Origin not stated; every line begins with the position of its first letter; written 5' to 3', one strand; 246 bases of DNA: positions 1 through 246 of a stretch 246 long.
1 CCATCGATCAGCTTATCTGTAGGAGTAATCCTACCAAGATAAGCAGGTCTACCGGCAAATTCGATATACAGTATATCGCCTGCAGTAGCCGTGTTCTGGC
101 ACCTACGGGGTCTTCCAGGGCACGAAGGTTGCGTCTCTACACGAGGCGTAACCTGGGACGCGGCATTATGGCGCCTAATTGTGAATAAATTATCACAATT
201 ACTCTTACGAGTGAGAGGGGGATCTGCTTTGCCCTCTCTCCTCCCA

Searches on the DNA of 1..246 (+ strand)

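Call 4: search_rna_families(source=window, threshold=evalue, max_evalue=10, show_alignments=3)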
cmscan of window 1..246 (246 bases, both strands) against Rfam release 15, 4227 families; matches with E-value up to 10: 0.
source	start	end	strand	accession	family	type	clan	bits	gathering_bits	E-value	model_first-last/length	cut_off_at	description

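Call 9: search_dna_similar(query=window:1-246:+, collection=phages, mode=distant, max_evalue=1)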
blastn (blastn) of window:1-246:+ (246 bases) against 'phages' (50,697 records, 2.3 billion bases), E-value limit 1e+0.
Records with a match: 95; places in all: 95; records where one place covers at least 80% of the query: 28.
Best place of each record, by identity: 95-99% 68; 90-95% 14; 80-90% 10; 60-80% 3.
By first word of the organism name: Escherichia 60; Qubevirus 16; Enterobacteria 14; Tequatrovirus 5.
By host as written in the record: Escherichia coli Hfr (Hayes) 47; - 24; Escherichia coli 14; Escherichia coli MG1655 + F912 4; Escherichia coli IJ1862 3; Escherichia coli B 3.
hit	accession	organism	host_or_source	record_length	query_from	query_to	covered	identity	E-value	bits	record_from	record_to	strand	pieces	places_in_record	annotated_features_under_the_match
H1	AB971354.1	Escherichia phage Qbeta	Escherichia coli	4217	1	246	100%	97.2%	4e-112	409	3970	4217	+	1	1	RNA-dependant RNA replicase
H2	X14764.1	Escherichia phage Qbeta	-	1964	1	246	100%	96.8%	5e-111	405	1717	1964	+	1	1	unnamed protein product; replicase (AA 1-589)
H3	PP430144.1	Enterobacteria phage FrMerlot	Escherichia coli MG1655 + F912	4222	3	246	99%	93.1%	2e-97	361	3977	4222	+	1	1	RNA-directed RNA polymerase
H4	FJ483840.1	Escherichia phage Qbeta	Escherichia coli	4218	4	246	99%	93.1%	7e-97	359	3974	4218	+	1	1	replicase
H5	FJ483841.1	Escherichia phage Qbeta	Escherichia coli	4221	1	246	100%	91.5%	4e-93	346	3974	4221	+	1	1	replicase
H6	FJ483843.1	Escherichia phage Qbeta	Escherichia coli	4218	3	246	99%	92.3%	1e-94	352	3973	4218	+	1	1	replicase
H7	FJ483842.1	Escherichia phage Qbeta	Escherichia coli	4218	1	246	100%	91.1%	5e-92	342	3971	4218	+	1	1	replicase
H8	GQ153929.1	Escherichia phage Qbeta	-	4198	1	229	93%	97.0%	7e-103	379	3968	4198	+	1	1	replicase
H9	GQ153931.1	Escherichia phage Qbeta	-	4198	1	229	93%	97.0%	7e-103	379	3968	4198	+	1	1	replicase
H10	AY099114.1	Escherichia phage Qbeta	-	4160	1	229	93%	97.0%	7e-103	379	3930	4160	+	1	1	Q beta replicase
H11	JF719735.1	Escherichia phage Qbeta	Escherichia coli IJ1862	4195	1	229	93%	95.2%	2e-98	363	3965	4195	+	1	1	replicase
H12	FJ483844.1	Escherichia phage Qbeta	Escherichia coli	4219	6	246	98%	89.3%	7e-84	315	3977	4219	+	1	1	replicase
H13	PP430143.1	Enterobacteria phage FrHibiscus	Escherichia coli MG1655 + F912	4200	1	227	92%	93.9%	1e-92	343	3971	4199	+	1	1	RNA-directed RNA polymerase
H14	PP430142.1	Enterobacteria phage FrBurgundy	Escherichia coli MG1655 + F912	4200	1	224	91%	93.8%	6e-91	338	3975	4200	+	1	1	RNA-directed RNA polymerase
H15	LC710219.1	Escherichia phage Qbeta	Escherichia coli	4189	1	221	90%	92.4%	6e-85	319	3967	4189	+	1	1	rep: replicase protein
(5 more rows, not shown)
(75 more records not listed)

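Call 10: search_dna_similar(query=window:1-246:+, collection=plasmids, mode=distant, max_evalue=1)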
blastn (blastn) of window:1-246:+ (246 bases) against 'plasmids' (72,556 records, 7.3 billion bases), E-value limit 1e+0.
No match.

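Call 11: get_annotated_region(hit=H1, flank=4000)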
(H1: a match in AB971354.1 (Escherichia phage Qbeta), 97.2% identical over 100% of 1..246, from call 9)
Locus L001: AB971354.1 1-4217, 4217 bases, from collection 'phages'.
description: Enterobacteria phage Qbeta RNA, complete genome, isolate: Anc(P1).
organism: Escherichia phage Qbeta (NCBI taxid 2789016)
taxonomy: Viruses; Riboviria; Orthornavirae; Lenarviricota; Leviviricetes; Norzivirales; Fiersviridae; Qubevirus; Qubevirus durum
host: Escherichia coli; source: -; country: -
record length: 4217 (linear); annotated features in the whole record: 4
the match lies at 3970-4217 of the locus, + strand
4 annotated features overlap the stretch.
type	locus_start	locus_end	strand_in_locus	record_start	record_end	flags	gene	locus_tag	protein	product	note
CDS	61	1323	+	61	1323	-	-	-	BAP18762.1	A2 maturation protein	-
CDS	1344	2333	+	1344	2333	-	-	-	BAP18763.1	A1 read-through protein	minor A1 protein; produced by translational readthrough of the leaky stop codon of the major coat protein cistron; that ...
CDS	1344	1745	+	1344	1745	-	-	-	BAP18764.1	coat protein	-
CDS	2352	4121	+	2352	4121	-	-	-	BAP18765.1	RNA-dependant RNA replicase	-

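Call 12: search_dna_similar(query=window:1-246:+, collection=phages, mode=distant, max_evalue=10, rows=spread, max_rows=60)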
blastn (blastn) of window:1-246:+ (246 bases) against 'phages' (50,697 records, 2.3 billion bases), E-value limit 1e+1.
Records with a match: 128; places in all: 143; records where one place covers at least 80% of the query: 28.
Best place of each record, by identity: >=99% 2; 95-99% 58; 90-95% 43; 80-90% 22; 60-80% 3.
By first word of the organism name: Escherichia 67; Enterobacteria 16; Qubevirus 16; Pseudomonas 7; Tequatrovirus 5; Shigella 4; Microbacterium 4; Yersinia 3; Alcaligenes 2; Phocaeicola 1; and 3 more.
By host as written in the record: Escherichia coli Hfr (Hayes) 47; - 29; Escherichia coli 18; Escherichia coli MG1655 + F912 4; Escherichia coli IJ1862 4; Pseudomonas aeruginosa 4; Escherichia coli B 3; Yersinia pseudotuberculosis 3; and 10 more.
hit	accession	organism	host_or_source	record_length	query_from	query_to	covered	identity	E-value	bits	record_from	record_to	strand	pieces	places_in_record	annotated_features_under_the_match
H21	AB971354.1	Escherichia phage Qbeta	Escherichia coli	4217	1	246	100%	97.2%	4e-112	409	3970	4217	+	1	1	RNA-dependant RNA replicase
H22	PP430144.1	Enterobacteria phage FrMerlot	Escherichia coli MG1655 + F912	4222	3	246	99%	93.1%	2e-97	361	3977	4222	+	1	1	RNA-directed RNA polymerase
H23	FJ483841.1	Escherichia phage Qbeta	Escherichia coli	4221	1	246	100%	91.5%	4e-93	346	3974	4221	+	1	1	replicase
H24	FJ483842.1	Escherichia phage Qbeta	Escherichia coli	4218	1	246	100%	91.1%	5e-92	342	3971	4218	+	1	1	replicase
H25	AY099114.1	Escherichia phage Qbeta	-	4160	1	229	93%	97.0%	7e-103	379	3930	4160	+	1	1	Q beta replicase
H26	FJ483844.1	Escherichia phage Qbeta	Escherichia coli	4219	6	246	98%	89.3%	7e-84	315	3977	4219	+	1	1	replicase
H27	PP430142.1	Enterobacteria phage FrBurgundy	Escherichia coli MG1655 + F912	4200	1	224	91%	93.8%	6e-91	338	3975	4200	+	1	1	RNA-directed RNA polymerase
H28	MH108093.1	Qubevirus durum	Escherichia coli Hfr (Hayes)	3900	1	209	85%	96.7%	5e-92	343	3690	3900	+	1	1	replicase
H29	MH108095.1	Qubevirus durum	Escherichia coli Hfr (Hayes)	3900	1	209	85%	96.7%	5e-92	343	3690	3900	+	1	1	replicase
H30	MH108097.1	Qubevirus durum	Escherichia coli Hfr (Hayes)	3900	1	209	85%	96.7%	5e-92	343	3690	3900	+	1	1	replicase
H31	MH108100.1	Qubevirus durum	Escherichia coli Hfr (Hayes)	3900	1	209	85%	96.7%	5e-92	343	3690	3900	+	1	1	replicase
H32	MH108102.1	Qubevirus durum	Escherichia coli Hfr (Hayes)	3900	1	209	85%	96.7%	5e-92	343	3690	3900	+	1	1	replicase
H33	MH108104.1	Qubevirus durum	Escherichia coli Hfr (Hayes)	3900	1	209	85%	96.7%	5e-92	343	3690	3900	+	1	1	replicase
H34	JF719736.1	Escherichia phage Qbeta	Escherichia coli IJ1862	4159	1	191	78%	96.4%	3e-82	310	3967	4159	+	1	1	replicase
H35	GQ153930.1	Escherichia phage Qbeta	-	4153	1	184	75%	95.7%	2e-77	293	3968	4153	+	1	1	replicase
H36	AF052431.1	Enterobacteria phage M11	-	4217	81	246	67%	70.9%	2e-8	65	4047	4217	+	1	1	replicase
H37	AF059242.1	Escherichia phage Qbeta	-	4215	81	246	67%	70.9%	2e-7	62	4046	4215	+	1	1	replicase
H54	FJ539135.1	Qubevirus faecium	Escherichia coli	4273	210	246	15%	89.2%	4e-4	50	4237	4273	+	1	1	none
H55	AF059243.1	Enterobacteria phage NL95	-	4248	212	246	14%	89.2%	5e-3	47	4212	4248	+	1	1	none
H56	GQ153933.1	Enterobacteria phage SP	-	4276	213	246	14%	88.2%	2e-2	45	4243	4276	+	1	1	none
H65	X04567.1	Tequatrovirus T4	-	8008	176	200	10%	92.0%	3e+0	37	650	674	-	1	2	terminator | inverted repeat A | inverted repeat A' | promoter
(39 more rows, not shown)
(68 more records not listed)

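Call 16: get_annotated_region(hit=H36, flank=300)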
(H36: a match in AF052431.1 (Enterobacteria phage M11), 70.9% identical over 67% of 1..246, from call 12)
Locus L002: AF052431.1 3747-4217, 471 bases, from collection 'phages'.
description: Bacteriophage M11 A-protein, coat protein, A1-protein, and replicase genes, complete cds.
organism: Enterobacteria phage M11 (NCBI taxid 74336)
taxonomy: Viruses; Riboviria; Orthornavirae; Lenarviricota; Leviviricetes; Norzivirales; Fiersviridae; Qubevirus; Qubevirus durum
host: -; source: -; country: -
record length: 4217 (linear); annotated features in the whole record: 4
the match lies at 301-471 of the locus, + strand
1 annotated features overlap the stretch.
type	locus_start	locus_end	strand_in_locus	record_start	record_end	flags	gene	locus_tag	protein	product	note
CDS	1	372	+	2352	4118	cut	-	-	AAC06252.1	replicase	RNA-dependent RNA polymerase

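Call 17: get_annotated_region(hit=H37, flank=300)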
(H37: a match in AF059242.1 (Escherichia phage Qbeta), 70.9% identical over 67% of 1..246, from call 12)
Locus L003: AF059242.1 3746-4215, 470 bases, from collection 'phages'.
description: Bacteriophage MX1, complete genome.
organism: Escherichia phage Qbeta (NCBI taxid 2789016)
taxonomy: Viruses; Riboviria; Orthornavirae; Lenarviricota; Leviviricetes; Norzivirales; Fiersviridae; Qubevirus; Qubevirus durum
host: -; source: -; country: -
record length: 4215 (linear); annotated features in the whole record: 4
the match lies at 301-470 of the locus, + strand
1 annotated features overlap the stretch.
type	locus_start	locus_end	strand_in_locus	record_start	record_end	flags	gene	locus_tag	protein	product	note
CDS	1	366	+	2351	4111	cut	-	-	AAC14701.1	replicase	RNA-dependent RNA polymerase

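Call 18: get_annotated_region(hit=H54, flank=400)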
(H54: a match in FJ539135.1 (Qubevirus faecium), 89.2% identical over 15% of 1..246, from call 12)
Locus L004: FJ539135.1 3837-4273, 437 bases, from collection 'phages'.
description: Enterobacteria phage FI strain BR8, complete genome.
organism: Qubevirus faecium (NCBI taxid 39804)
taxonomy: Viruses; Riboviria; Orthornavirae; Lenarviricota; Leviviricetes; Norzivirales; Fiersviridae; Qubevirus
host: Escherichia coli; source: -; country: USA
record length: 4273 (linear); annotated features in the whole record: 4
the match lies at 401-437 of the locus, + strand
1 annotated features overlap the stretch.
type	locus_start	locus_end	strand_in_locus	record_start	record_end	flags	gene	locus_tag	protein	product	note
CDS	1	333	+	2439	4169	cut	-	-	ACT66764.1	replicase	-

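Call 19: get_annotated_region(hit=H55, flank=400)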
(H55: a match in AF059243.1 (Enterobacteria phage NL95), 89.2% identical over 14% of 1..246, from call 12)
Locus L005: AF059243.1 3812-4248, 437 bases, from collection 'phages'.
description: Bacteriophage NL95, complete genome.
organism: Enterobacteria phage NL95 (NCBI taxid 75725)
taxonomy: Viruses; Riboviria; Orthornavirae; Lenarviricota; Leviviricetes; Norzivirales; Fiersviridae; Qubevirus; Qubevirus faecium
host: -; source: -; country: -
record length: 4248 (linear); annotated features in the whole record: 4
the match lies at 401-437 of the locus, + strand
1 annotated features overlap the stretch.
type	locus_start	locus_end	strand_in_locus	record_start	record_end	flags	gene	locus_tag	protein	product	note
CDS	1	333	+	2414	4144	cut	-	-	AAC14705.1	replicase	RNA-dependent RNA polymerase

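Call 20: get_annotated_region(hit=H56, flank=400)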
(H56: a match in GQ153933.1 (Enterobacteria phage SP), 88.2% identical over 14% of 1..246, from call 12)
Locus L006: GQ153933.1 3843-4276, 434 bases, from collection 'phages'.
description: Mutant Enterobacteria phage SP isolate SP_2 maturation protein, read-through protein, coat protein, and replicase genes, complete cds.
organism: Enterobacteria phage SP (NCBI taxid 12027)
taxonomy: Viruses; Riboviria; Orthornavirae; Lenarviricota; Leviviricetes; Norzivirales; Fiersviridae; Qubevirus; Qubevirus faecium
host: -; source: -; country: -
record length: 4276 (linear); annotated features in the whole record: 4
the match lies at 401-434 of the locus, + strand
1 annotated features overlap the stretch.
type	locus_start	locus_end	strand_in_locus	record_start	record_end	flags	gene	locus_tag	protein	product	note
CDS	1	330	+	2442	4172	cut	-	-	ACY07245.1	replicase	-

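Call 21: get_annotated_region(hit=H3, flank=100)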
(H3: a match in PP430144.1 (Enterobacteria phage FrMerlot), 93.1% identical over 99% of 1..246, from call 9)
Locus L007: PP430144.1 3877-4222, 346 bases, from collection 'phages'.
description: Enterobacteria phage FrMerlot, complete genome.
organism: Enterobacteria phage FrMerlot (NCBI taxid 3137917)
taxonomy: Viruses; Riboviria; Orthornavirae; Lenarviricota; Leviviricetes; Norzivirales; Fiersviridae; Qubevirus
host: Escherichia coli MG1655 + F912; source: -; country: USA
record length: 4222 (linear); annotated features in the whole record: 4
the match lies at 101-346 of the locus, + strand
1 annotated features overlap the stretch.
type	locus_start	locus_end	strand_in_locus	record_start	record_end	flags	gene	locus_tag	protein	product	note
CDS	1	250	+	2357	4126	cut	-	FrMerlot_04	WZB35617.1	RNA-directed RNA polymerase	rep; replicase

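Call 22: get_annotated_region(hit=H4, flank=100)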
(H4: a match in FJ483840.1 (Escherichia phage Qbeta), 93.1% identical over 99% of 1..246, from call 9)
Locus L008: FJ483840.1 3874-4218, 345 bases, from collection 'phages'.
description: Enterobacteria phage Qbeta strain TW18, complete genome.
organism: Escherichia phage Qbeta (NCBI taxid 2789016)
taxonomy: Viruses; Riboviria; Orthornavirae; Lenarviricota; Leviviricetes; Norzivirales; Fiersviridae; Qubevirus; Qubevirus durum
host: Escherichia coli; source: -; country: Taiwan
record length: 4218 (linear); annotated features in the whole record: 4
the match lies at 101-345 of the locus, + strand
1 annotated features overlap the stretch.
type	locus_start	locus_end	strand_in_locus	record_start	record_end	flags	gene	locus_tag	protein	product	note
CDS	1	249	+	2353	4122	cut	-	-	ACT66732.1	replicase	-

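Call 23: get_annotated_region(hit=H5, flank=100)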
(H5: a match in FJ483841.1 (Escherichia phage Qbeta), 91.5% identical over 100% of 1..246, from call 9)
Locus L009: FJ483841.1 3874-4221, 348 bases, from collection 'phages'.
description: Enterobacteria phage Qbeta strain HL4-9, complete genome.
organism: Escherichia phage Qbeta (NCBI taxid 2789016)
taxonomy: Viruses; Riboviria; Orthornavirae; Lenarviricota; Leviviricetes; Norzivirales; Fiersviridae; Qubevirus; Qubevirus durum
host: Escherichia coli; source: -; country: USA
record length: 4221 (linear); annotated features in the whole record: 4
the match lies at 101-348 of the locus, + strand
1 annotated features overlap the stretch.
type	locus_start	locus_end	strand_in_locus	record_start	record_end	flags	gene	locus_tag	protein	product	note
CDS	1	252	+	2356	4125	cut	-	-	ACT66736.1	replicase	-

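Call 24: get_annotated_region(hit=H6, flank=100)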
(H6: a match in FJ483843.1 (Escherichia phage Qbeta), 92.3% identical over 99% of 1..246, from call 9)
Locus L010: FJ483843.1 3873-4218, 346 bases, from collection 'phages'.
description: Enterobacteria phage Qbeta strain VK, complete genome.
organism: Escherichia phage Qbeta (NCBI taxid 2789016)
taxonomy: Viruses; Riboviria; Orthornavirae; Lenarviricota; Leviviricetes; Norzivirales; Fiersviridae; Qubevirus; Qubevirus durum
host: Escherichia coli; source: -; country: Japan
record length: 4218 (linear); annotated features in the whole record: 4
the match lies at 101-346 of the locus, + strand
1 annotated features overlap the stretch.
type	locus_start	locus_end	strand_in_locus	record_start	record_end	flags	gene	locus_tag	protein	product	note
CDS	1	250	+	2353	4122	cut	-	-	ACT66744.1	replicase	-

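Call 25: get_annotated_region(hit=H7, flank=100)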
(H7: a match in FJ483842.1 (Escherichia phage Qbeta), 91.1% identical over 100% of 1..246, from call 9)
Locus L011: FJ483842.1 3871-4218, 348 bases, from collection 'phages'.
description: Enterobacteria phage Qbeta strain BR12, complete genome.
organism: Escherichia phage Qbeta (NCBI taxid 2789016)
taxonomy: Viruses; Riboviria; Orthornavirae; Lenarviricota; Leviviricetes; Norzivirales; Fiersviridae; Qubevirus; Qubevirus durum
host: Escherichia coli; source: -; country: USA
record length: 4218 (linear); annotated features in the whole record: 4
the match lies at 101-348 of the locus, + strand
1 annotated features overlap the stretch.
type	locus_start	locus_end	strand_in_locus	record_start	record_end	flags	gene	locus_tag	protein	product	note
CDS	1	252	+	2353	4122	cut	-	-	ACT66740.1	replicase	-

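Call 26: get_annotated_region(hit=H12, flank=100)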
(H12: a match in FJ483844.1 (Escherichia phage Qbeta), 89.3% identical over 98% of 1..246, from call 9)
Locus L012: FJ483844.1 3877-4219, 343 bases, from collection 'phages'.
description: Enterobacteria phage Qbeta strain BZ1, complete genome.
organism: Escherichia phage Qbeta (NCBI taxid 2789016)
taxonomy: Viruses; Riboviria; Orthornavirae; Lenarviricota; Leviviricetes; Norzivirales; Fiersviridae; Qubevirus; Qubevirus durum
host: Escherichia coli; source: -; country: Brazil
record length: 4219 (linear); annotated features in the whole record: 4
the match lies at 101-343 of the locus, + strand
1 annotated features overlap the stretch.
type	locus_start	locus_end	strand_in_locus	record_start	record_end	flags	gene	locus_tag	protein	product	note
CDS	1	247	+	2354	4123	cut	-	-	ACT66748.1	replicase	-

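Call 27: get_annotated_region(hit=H2, flank=100)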
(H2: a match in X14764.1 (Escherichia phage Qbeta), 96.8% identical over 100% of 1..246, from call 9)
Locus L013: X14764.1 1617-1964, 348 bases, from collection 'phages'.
description: Bacteriophage Q-beta mRNA for replicase.
organism: Escherichia phage Qbeta (NCBI taxid 2789016)
taxonomy: Viruses; Riboviria; Orthornavirae; Lenarviricota; Leviviricetes; Norzivirales; Fiersviridae; Qubevirus; Qubevirus durum
host: -; source: -; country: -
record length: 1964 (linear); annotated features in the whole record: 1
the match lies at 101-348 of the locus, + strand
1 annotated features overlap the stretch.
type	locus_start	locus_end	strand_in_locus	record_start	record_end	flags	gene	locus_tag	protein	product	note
CDS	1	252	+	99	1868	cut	-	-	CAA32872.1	-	unnamed protein product; replicase (AA 1-589)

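Call 28: get_annotated_region(hit=H13, flank=100)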
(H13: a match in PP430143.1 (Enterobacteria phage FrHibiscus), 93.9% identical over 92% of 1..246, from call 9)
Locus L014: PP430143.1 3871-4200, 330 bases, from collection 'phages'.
description: Enterobacteria phage FrHibiscus, complete genome.
organism: Enterobacteria phage FrHibiscus (NCBI taxid 3137916)
taxonomy: Viruses; Riboviria; Orthornavirae; Lenarviricota; Leviviricetes; Norzivirales; Fiersviridae; Qubevirus
host: Escherichia coli MG1655 + F912; source: -; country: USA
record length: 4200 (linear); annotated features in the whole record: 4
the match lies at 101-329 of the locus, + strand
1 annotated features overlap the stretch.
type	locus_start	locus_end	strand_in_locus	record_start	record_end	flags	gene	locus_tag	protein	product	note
CDS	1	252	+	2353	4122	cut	-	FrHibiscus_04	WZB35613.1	RNA-directed RNA polymerase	rep; replicase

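Call 29: get_annotated_region(hit=H15, flank=100)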
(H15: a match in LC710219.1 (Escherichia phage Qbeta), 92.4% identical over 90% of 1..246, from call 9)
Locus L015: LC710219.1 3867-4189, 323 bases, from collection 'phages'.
description: Escherichia phage Qbeta GIII_C RNA, complete genome.
organism: Escherichia phage Qbeta (NCBI taxid 2789016)
taxonomy: Viruses; Riboviria; Orthornavirae; Lenarviricota; Leviviricetes; Norzivirales; Fiersviridae; Qubevirus; Qubevirus durum
host: Escherichia coli; source: wastewater; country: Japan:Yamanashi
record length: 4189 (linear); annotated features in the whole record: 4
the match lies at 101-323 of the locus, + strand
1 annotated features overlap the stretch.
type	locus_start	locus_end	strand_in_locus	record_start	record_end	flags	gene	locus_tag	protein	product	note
misc_feature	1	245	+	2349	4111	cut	rep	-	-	-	replicase protein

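Call 67: build_rna_model(alignment_id=A4, structure=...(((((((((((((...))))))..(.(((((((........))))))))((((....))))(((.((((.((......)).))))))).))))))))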
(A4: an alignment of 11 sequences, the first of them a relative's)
Model R1 built from alignment A4 (11 sequences, 99 columns); structure: as given.
model positions 96; base pairs 34; branch points 3; effective number of sequences 0.88; information 0.596 bits per position. Calibrated on 0.2 Mb of random sequence (short: E-values are rough).
structure used (alignment columns):
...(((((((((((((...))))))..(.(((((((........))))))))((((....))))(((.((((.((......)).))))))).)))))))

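Call 68: search_with_rna_model(model_id=R1, sources=[window, L001, L002, L003, L004, L005, L006, L007, L008, L009, L010, L011, L012, L013, L014, L015, L016], max_evalue=1, make_alignment=true, show_alignments=0)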
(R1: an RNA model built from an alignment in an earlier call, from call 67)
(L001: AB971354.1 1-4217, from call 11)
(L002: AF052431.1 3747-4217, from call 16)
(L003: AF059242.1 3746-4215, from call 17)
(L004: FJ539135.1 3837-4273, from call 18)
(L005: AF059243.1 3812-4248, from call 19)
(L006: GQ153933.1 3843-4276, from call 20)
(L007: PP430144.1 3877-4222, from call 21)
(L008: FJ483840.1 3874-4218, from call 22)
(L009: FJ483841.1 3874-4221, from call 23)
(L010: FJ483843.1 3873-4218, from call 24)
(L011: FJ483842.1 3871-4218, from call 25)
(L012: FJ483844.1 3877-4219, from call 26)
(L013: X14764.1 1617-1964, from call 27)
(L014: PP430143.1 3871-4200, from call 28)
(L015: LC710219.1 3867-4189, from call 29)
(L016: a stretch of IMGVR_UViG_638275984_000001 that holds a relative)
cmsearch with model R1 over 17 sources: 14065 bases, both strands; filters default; matches with E-value up to 1: 23.
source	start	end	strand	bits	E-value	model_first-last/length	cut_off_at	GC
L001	4122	4217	+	119.4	1.4e-30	1-96/96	no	0.5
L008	250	345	+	117.8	3.6e-30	1-96/96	no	0.49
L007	251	346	+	117.7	4e-30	1-96/96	no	0.48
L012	248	343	+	115.2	1.8e-29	1-96/96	no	0.49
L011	253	348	+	115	2.1e-29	1-96/96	no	0.5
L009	253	348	+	114.5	2.8e-29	1-96/96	no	0.49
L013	253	348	+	114.1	3.7e-29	1-96/96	no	0.5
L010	251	346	+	113.7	4.6e-29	1-96/96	no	0.51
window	152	246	+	98.4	6.1e-25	1-96/96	no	0.49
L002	375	471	+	85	2.4e-21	1-96/96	no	0.49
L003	374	470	+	82.6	1.1e-20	1-96/96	no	0.53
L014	253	330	+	79.1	9.3e-20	1-78/96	3'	0.47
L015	253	323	+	71.3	1.2e-17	1-71/96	3'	0.46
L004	346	437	+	40.6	2.2e-09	1-96/96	no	0.59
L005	346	437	+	39.1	5.5e-09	1-96/96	no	0.58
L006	343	434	+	34.7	8.5e-08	1-96/96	no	0.61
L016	4185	4276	+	34.2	1.1e-07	1-96/96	no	0.62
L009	309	348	-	12.5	0.077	57-96/96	5'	0.57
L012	304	343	-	12.4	0.084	57-96/96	5'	0.55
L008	306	345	-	10.5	0.26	57-96/96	5'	0.57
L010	307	346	-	10.5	0.26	57-96/96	5'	0.57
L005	372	437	-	10.2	0.33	19-96/96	5'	0.55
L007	307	346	-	10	0.35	57-96/96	5'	0.55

Alignment A5: 23 matches aligned to the model, 120 columns, each read 5' to 3' on its own strand. Consensus structure (alignment columns), stored with it:
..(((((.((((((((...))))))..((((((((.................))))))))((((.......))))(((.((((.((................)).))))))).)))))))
